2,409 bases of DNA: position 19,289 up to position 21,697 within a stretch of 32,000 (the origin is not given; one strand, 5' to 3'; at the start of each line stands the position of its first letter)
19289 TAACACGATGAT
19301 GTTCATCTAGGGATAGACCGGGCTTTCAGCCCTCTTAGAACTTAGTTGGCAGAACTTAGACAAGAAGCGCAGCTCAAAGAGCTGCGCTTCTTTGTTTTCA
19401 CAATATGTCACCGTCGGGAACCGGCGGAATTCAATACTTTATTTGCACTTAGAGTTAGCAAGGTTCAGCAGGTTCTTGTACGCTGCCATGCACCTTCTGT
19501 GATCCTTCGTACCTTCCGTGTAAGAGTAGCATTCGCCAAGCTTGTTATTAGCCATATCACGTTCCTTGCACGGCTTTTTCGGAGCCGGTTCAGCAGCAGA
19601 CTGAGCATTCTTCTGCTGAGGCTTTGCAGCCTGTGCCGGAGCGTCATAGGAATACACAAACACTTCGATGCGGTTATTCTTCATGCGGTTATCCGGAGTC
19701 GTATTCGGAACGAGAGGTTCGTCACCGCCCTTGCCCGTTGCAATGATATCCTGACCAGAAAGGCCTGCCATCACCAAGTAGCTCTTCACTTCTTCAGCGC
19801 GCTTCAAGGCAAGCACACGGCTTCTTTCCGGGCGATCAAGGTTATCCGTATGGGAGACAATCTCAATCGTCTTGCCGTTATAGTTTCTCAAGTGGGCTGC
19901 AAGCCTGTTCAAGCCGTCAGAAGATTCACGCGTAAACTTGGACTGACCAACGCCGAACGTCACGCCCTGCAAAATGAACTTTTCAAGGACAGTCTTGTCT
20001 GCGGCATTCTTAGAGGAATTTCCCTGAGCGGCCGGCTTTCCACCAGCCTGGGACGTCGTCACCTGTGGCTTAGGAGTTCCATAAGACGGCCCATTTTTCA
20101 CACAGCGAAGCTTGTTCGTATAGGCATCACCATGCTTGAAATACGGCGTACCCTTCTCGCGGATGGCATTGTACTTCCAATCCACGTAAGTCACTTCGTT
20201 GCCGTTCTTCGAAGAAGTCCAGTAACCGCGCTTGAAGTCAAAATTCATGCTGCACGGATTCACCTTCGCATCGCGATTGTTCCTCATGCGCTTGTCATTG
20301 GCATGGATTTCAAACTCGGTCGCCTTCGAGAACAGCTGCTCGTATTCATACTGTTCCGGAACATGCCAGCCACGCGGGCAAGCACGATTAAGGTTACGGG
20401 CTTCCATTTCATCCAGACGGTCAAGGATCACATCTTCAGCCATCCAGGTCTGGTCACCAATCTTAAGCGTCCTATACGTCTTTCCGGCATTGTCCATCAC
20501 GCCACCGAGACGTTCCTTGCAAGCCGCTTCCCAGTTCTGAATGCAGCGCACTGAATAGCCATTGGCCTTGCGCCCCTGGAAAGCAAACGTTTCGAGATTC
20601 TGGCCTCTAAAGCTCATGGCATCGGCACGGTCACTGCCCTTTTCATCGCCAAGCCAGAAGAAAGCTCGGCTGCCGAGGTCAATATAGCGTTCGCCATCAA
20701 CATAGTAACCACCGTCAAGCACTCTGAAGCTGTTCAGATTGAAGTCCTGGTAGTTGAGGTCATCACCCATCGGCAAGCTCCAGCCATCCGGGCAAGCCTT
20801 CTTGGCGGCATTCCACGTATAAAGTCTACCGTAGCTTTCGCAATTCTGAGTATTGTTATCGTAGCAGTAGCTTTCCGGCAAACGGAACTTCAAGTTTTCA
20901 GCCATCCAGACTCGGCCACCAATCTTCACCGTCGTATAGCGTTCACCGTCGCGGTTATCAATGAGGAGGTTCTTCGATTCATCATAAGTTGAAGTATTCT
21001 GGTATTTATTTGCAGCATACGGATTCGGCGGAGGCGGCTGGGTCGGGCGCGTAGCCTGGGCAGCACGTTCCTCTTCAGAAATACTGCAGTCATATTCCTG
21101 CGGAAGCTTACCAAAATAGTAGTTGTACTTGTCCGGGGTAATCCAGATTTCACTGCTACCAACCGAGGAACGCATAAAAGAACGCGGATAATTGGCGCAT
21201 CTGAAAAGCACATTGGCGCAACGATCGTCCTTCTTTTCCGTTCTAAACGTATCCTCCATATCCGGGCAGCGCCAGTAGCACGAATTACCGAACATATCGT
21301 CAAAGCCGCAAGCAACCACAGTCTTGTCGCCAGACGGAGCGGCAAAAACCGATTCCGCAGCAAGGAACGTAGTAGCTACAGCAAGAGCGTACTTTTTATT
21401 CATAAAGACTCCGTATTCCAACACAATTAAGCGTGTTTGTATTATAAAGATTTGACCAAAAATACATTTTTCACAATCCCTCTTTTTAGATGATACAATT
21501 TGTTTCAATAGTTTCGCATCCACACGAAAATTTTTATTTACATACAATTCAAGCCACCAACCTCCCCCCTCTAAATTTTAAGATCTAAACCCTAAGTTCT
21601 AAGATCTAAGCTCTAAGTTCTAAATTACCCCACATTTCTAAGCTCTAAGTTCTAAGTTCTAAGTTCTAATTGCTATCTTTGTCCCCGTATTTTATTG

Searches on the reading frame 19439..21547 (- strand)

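Call 57: search_protein_families(library=pfam, proteins=[window:19439-21547:-], max_evalue=0.001)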
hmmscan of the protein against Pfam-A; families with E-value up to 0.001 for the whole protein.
window:19439-21547:- (702 aa): 3 families
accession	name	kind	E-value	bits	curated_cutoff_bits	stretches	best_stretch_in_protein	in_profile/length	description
PF09603.15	Fib_succ_major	-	2.5e-23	83.8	33.9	1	207-265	1-79/187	Fibrobacter succinogenes major domain (Fib_succ_major)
PF00691.25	OmpA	-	4.7e-16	59.4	27.2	1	530-624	1-97/98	OmpA family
PF07603.17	Lcl_C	-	0.00073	20.2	34.9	0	388-483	39-116/117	Lcl C-terminal domain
